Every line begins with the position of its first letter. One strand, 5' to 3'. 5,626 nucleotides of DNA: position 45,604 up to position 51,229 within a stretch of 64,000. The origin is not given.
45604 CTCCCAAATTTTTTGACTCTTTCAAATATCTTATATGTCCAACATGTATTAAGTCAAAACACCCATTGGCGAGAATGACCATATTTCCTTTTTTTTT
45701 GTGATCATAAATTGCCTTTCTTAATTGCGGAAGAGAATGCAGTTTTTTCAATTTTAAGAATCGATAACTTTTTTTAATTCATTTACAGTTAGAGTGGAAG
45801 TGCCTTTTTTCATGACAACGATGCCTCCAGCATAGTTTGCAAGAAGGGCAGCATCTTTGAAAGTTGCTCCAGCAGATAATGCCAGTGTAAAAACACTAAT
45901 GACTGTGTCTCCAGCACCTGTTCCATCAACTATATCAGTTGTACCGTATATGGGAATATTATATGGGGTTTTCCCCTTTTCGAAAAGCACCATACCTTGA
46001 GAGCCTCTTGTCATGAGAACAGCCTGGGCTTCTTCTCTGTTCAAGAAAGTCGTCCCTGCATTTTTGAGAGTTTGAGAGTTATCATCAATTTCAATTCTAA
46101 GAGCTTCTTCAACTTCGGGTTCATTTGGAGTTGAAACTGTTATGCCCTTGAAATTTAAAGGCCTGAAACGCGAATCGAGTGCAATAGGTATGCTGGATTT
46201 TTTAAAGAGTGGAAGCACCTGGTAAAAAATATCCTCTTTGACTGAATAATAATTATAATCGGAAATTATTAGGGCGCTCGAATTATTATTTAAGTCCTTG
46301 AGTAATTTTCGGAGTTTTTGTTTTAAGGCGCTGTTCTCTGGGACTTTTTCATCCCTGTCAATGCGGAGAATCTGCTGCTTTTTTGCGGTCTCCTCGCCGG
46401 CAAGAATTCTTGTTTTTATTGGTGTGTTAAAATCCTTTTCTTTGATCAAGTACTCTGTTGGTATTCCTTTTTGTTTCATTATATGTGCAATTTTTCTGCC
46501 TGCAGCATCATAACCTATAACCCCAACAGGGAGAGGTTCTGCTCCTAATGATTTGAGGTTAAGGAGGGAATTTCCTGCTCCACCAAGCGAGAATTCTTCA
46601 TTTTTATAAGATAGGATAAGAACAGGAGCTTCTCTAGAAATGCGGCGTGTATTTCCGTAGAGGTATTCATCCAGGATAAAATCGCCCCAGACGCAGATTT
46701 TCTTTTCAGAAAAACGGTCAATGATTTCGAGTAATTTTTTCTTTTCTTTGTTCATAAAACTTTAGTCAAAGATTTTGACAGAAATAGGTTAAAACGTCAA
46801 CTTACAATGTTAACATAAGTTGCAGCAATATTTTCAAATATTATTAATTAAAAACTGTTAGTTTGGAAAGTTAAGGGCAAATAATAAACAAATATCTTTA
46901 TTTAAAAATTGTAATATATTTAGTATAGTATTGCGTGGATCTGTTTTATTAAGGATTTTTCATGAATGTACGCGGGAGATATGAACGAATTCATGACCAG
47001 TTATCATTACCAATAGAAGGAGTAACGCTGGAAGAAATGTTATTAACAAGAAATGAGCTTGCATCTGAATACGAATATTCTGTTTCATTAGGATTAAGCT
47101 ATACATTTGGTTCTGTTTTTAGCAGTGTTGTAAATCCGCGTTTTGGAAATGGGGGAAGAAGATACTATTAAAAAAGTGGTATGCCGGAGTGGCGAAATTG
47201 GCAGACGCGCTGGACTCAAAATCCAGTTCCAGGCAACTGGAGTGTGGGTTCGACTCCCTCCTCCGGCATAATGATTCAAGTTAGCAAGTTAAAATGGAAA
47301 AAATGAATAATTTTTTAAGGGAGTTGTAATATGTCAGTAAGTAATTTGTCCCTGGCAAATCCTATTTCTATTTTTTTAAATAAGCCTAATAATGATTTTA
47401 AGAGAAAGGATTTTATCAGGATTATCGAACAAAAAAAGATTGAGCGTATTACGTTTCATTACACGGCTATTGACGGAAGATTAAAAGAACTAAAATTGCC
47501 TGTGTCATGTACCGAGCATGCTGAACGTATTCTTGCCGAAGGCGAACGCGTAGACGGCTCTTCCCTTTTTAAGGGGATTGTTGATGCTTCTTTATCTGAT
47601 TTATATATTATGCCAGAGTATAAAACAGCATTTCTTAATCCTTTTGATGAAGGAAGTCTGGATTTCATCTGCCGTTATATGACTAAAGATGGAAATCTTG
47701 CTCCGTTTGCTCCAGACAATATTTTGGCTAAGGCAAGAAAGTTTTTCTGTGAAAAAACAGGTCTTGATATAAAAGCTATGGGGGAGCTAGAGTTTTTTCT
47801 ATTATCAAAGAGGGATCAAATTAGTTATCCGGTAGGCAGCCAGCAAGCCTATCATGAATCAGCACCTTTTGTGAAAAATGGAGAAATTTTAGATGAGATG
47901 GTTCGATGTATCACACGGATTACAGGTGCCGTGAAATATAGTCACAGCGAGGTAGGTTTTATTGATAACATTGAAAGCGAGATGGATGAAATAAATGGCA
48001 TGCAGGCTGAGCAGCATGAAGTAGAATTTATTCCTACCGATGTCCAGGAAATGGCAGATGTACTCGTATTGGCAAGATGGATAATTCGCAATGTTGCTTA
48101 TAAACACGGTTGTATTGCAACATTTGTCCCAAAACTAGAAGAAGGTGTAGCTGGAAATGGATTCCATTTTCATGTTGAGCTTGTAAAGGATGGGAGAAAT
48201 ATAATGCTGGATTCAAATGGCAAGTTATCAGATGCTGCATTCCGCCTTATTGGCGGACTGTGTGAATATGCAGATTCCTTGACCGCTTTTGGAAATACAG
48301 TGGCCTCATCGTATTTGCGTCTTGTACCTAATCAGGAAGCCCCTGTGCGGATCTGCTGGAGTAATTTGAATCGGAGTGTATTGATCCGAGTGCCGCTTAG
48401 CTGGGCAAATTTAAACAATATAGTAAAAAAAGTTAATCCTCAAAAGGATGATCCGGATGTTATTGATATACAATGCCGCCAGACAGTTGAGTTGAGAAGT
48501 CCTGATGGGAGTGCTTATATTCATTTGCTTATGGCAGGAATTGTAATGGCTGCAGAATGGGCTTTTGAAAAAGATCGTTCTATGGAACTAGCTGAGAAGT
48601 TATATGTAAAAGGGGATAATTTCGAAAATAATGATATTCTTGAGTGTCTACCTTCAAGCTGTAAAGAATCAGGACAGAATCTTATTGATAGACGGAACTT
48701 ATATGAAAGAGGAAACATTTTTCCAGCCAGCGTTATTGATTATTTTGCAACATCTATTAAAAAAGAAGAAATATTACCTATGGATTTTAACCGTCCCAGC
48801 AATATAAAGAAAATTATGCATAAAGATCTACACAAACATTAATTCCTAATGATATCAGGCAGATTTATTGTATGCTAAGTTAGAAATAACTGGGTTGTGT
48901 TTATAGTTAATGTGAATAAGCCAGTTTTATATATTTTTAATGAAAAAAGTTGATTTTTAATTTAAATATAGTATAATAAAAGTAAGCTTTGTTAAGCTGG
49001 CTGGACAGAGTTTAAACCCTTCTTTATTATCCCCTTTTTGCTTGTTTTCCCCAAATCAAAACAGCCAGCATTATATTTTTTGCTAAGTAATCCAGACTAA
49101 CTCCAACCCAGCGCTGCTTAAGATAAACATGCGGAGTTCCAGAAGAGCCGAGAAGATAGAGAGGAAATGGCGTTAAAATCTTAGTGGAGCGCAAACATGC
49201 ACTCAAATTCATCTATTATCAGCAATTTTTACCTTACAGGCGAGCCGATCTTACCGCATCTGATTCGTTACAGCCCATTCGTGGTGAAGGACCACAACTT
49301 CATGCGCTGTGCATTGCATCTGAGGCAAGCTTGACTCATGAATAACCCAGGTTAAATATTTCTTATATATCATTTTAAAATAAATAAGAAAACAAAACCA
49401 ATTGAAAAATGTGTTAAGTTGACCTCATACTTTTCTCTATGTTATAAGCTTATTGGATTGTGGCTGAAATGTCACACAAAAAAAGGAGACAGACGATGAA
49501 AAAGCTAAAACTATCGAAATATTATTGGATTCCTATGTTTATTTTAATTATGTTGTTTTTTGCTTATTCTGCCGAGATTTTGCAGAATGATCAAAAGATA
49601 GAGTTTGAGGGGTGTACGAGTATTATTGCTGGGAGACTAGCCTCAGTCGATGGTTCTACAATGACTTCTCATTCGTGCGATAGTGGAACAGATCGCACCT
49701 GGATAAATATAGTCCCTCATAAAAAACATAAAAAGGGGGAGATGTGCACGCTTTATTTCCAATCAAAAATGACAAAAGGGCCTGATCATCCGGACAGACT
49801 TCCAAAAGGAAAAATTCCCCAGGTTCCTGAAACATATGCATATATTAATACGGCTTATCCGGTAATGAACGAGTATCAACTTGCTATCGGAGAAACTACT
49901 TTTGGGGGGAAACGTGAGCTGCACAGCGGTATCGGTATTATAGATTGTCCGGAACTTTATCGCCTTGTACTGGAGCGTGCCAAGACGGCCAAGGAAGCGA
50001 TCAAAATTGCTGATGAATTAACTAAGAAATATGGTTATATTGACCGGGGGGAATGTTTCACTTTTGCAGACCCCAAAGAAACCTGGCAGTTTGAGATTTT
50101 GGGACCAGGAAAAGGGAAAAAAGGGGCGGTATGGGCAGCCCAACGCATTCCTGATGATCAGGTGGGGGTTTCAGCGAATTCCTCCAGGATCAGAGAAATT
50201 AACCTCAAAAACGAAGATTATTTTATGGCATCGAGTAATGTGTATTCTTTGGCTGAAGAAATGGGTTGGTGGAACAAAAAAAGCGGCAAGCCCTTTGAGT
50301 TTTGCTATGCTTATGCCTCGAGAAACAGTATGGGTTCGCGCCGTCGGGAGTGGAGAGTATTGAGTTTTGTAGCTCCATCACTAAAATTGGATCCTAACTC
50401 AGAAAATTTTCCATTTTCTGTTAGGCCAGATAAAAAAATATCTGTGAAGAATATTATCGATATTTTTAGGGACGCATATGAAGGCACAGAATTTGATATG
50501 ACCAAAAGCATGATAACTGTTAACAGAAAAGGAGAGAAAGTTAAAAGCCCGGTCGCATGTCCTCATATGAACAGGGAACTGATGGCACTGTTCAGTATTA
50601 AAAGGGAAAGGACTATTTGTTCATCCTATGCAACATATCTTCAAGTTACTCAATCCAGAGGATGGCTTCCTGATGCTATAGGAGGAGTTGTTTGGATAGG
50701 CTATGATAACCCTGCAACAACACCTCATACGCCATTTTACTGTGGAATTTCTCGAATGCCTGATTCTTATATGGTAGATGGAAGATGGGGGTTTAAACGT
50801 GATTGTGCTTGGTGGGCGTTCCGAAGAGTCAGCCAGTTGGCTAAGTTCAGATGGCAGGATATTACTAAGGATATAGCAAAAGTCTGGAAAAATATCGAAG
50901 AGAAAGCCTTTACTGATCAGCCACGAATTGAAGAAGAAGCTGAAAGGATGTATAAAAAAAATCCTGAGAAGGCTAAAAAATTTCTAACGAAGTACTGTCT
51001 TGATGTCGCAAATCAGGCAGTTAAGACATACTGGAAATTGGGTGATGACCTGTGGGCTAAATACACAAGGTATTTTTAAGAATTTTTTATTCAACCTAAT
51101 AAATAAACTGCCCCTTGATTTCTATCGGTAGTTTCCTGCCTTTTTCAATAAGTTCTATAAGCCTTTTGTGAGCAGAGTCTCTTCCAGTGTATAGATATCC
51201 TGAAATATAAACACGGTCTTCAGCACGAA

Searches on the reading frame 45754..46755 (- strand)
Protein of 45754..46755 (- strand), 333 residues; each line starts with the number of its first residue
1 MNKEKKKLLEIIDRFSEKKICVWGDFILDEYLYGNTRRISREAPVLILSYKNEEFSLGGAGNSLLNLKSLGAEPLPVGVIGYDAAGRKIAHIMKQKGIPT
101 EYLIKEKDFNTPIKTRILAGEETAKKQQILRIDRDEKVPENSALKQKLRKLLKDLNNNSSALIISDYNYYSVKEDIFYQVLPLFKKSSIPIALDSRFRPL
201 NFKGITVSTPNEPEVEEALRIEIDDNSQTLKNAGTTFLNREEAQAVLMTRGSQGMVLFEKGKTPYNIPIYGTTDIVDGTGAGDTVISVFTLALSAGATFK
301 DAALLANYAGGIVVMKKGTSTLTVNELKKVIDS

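Call 11: search_protein_families(library=pfam, proteins=[window:45754-46755:-])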
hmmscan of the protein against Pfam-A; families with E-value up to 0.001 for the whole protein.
window:45754-46755:- (333 aa): 1 family
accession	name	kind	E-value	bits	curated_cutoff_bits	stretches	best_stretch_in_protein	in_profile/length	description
PF00294.29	PfkB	-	4.1e-37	128.6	25.8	1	18-321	2-297/302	pfkB family carbohydrate kinase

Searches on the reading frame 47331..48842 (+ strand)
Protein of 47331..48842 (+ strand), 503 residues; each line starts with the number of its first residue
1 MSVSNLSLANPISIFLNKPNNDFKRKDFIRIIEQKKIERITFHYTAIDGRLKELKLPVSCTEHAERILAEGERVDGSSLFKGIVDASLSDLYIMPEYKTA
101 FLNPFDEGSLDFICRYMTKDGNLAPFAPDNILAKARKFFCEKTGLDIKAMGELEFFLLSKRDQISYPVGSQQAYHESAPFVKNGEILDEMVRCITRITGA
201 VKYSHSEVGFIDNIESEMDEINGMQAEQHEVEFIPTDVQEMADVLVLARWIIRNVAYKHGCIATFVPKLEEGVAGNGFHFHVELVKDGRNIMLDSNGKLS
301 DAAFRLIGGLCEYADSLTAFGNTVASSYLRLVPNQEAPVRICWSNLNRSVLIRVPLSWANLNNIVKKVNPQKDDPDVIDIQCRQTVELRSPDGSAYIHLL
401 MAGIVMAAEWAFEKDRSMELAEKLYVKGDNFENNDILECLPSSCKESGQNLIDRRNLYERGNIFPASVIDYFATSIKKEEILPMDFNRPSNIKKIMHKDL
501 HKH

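Call 11: search_protein_families(library=pfam, proteins=[window:47331-48842:+])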
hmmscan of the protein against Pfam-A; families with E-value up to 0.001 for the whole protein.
window:47331-48842:+ (503 aa): 2 families
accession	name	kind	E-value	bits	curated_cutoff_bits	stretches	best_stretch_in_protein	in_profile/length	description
PF00120.29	Gln-synt_C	-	2.6e-50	171.9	24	1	128-482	4-330/344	Glutamine synthetase, catalytic domain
PF03951.24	Gln-synt_N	-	9.4e-12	44.8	33.4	1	37-117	2-80/82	Glutamine synthetase, beta-Grasp domain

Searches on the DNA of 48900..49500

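Call 15: search_rna_families(source=window, start=48900, end=49500, threshold=evalue, max_evalue=10, show_alignments=2)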
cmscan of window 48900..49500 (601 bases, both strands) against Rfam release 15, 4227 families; matches with E-value up to 10: 2.
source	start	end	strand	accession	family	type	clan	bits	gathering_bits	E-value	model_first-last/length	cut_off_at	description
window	49007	49034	+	RF01101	TLS-PK6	Cis-reg;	-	16.1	44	1.9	1-40/40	no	Pseudoknot of tRNA-like structure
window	48956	49008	+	RF01985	ZEB2_AS1_2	Gene; lncRNA;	-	11.2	70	6.8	1-61/61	no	ZEB2 antisense RNA 1 conserved region 2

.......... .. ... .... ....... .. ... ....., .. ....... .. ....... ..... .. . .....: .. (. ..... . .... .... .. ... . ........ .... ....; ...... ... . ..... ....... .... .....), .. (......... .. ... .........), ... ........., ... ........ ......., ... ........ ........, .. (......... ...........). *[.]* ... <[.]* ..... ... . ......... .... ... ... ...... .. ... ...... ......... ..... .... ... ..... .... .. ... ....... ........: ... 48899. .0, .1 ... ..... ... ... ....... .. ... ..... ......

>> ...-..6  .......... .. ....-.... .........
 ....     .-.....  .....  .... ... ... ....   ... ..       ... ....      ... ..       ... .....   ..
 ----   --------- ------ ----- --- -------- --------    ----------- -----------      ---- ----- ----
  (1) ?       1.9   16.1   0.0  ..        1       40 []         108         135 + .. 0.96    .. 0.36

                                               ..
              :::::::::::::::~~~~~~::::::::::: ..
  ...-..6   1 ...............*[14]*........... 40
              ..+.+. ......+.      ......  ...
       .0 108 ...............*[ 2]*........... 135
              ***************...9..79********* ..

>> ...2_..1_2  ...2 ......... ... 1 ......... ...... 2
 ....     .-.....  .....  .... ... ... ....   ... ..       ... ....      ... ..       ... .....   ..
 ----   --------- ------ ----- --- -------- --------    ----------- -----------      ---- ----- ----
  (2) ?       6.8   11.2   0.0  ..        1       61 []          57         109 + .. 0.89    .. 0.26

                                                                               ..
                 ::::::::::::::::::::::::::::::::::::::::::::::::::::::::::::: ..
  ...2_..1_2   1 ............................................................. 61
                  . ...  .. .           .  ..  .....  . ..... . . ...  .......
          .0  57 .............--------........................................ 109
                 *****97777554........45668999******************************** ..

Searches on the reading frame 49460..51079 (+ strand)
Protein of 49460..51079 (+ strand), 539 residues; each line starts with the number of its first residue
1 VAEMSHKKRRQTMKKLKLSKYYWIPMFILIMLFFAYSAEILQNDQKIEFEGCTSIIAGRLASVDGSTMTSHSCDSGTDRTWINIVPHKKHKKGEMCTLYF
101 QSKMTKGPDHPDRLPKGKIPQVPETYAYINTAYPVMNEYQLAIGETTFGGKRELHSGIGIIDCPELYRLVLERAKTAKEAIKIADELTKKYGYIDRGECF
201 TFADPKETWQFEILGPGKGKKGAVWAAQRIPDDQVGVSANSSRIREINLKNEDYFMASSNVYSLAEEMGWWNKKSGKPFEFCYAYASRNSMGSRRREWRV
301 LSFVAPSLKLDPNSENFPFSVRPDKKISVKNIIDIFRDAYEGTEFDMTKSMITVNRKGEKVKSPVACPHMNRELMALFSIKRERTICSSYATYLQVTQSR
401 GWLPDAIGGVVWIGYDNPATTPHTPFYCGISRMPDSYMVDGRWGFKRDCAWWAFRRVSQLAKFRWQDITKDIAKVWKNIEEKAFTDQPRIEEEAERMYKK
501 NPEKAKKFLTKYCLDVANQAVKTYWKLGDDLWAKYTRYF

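Call 11: search_protein_families(library=pfam, proteins=[window:49460-51079:+])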
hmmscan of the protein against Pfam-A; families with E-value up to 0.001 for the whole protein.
window:49460-51079:+ (539 aa): 1 family
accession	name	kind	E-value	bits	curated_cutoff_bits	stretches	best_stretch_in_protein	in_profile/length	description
PF03577.20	Peptidase_C69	-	8.5e-67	226.3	23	1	52-477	2-401/402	Peptidase family C69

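Call 66: find_homologous_proteins(query=window:49496-51076:+, max_evalue=1e-50)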
Query window:49496-51076:+ (527 aa): 5591 proteins with E <= 1e-50 among 8000 candidates; the best 120 are listed.
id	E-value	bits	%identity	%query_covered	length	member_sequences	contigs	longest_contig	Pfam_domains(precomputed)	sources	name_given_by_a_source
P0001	0.0e+0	1177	93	100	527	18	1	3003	PF03577.21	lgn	-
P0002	4.0e-297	1004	79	100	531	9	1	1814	PF03577.21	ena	-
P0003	7.6e-286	967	77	100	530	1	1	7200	PF03577.21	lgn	-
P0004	2.9e-284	962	77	97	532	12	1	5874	PF03577.21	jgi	-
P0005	1.8e-278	942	75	100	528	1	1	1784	PF03577.21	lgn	-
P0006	2.2e-278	942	75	100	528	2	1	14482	PF03577.21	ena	-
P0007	4.2e-277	938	74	100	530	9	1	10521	PF03577.21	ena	-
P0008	4.4e-277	938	75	98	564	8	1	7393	PF03577.21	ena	-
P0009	2.5e-276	935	76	96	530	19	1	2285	PF03577.21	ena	-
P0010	3.2e-274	928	75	96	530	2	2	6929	PF03577.21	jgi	jgi:dipeptidase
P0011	9.7e-273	924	72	100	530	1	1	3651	PF03577.21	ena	-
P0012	4.9e-272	921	72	100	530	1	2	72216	PF03577.21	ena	-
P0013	7.8e-271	917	72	100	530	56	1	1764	PF03577.21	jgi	jgi:dipeptidase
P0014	1.0e-270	917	71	100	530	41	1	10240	PF03577.21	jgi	-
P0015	6.1e-270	914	74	94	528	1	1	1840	PF03577.21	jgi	jgi:dipeptidase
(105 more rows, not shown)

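Call 67: find_encoding_contigs(protein=P0001, flank=3000, max_places=2)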
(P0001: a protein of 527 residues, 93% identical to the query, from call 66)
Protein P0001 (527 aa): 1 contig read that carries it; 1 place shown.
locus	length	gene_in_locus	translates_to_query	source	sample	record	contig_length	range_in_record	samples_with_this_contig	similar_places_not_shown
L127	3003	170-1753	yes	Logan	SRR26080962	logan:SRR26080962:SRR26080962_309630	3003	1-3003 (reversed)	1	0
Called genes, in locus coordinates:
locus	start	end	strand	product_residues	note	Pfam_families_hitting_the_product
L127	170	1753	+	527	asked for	PF03577:Peptidase_C69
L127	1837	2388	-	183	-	PF05683:Fumerase_C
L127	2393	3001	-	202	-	?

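Call 68: find_encoding_contigs(protein=P0003, flank=3000, max_places=2)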
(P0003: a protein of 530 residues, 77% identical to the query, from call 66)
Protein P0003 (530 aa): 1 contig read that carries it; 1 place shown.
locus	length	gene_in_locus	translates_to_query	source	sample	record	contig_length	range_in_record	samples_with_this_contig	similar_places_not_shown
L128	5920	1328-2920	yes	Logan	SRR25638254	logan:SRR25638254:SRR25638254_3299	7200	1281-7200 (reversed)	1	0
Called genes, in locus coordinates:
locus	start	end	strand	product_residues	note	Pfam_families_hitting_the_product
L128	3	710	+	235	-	?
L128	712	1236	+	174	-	PF00694:Aconitase_C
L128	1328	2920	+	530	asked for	PF03577:Peptidase_C69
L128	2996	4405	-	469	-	PF00474:SSF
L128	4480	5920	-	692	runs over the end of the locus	PF02629:CoA_binding, PF13380:CoA_binding_2, PF13607:Succ_CoA_lig, PF19045:Ligase_CoA_2, PF13549:ATP-grasp_5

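Call 69: find_encoding_contigs(protein=P0006, flank=3000, max_places=2)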
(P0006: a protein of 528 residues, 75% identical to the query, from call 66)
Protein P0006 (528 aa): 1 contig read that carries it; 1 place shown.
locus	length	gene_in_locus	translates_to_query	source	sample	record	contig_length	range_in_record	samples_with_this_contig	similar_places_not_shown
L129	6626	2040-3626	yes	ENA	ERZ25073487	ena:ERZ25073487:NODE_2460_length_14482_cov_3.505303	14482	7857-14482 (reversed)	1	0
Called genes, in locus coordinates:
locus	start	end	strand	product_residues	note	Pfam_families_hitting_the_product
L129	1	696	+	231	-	?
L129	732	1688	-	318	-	PF01784:DUF34_NIF3 (faint)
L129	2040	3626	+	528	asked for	PF03577:Peptidase_C69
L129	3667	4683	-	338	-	PF02322:Cyt_bd_oxida_II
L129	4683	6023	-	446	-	PF01654:Cyt_bd_oxida_I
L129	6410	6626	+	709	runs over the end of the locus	PF00246:Peptidase_M14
